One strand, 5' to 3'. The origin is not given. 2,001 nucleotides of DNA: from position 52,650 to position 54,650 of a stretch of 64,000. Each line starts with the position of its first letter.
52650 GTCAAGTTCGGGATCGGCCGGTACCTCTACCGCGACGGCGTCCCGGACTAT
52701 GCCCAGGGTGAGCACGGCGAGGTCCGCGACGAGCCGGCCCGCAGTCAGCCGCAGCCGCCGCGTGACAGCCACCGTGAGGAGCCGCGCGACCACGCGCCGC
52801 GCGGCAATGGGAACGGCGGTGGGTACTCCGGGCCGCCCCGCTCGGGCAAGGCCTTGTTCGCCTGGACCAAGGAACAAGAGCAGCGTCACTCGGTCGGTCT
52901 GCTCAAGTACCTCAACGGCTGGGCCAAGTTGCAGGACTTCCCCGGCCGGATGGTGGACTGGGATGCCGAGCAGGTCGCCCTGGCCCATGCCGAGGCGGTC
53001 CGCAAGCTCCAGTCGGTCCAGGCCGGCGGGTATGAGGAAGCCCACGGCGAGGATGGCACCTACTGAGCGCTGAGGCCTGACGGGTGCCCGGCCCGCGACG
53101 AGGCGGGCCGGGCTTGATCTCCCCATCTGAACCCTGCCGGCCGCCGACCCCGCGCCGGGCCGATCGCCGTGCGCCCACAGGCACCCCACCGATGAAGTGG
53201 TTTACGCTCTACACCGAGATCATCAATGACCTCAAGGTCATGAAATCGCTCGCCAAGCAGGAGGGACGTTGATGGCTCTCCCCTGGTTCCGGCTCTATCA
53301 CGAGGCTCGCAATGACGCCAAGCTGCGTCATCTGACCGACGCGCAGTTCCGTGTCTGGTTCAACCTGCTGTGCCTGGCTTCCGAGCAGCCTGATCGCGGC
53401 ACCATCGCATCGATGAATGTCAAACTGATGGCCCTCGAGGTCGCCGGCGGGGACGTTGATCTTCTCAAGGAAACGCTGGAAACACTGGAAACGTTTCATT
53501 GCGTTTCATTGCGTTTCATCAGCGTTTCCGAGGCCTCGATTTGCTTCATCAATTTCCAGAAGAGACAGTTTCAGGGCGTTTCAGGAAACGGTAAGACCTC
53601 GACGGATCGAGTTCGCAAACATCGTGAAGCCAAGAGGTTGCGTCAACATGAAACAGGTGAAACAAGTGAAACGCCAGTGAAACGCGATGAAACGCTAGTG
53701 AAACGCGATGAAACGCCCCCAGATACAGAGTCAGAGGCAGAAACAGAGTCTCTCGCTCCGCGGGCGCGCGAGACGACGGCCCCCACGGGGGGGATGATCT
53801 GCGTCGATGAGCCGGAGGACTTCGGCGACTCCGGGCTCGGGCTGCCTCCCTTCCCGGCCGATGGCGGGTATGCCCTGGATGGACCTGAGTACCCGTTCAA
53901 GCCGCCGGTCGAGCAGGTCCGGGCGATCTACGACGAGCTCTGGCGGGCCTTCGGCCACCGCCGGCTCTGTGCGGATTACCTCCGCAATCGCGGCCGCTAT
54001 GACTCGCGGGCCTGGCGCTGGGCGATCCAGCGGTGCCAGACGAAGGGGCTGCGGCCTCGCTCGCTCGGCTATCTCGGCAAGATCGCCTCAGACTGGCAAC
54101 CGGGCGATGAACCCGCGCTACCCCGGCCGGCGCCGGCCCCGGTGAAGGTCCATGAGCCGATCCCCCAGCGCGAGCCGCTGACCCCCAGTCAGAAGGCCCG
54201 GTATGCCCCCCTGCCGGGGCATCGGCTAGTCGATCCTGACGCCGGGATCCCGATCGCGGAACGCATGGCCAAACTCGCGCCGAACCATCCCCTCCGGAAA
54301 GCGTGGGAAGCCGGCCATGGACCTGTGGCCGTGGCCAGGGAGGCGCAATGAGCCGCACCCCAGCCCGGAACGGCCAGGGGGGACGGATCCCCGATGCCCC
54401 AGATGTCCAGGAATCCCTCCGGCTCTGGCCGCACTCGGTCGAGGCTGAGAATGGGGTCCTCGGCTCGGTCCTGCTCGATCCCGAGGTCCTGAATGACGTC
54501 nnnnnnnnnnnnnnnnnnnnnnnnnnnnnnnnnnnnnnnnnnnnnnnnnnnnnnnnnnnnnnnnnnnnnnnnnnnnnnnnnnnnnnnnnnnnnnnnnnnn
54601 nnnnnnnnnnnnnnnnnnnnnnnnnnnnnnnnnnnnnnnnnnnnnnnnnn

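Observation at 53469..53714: Origin-like iteron array embedded inside the replication-initiator gene (lambda O/ori-style)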

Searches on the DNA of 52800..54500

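Call 74: search_rna_families(source=window, start=52800, end=54500, threshold=evalue, max_evalue=1)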
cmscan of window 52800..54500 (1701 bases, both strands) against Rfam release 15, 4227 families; matches with E-value up to 1: 2.
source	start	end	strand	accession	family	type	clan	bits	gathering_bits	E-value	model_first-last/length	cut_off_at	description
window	53477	53558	-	RF00317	snoZ163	Gene; snRNA; snoRNA; CD-box;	-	22.1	39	0.067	1-90/90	no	Small nucleolar RNA Z163/Z177 family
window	53054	53139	+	RF01719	Pseudomon-1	Gene; sRNA;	-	18.8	50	0.94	1-116/116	no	Pseudomon-1/ErsA RNA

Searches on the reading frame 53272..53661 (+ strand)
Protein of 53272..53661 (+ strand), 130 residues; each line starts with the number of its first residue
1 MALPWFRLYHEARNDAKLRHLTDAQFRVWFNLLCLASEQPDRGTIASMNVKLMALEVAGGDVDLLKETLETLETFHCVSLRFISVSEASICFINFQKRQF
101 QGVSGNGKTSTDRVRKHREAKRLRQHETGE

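Call 65: search_protein_families(library=pfam, proteins=[window:53272-53661:+], max_evalue=10)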
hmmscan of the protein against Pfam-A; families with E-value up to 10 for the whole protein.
window:53272-53661:+ (130 aa): 1 family
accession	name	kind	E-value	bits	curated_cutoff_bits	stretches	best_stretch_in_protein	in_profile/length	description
PF09681.16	Phage_rep_org_N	-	0.066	13.6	23.3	1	23-122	24-118/121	N-terminal phage replisome organiser (Phage_rep_org_N)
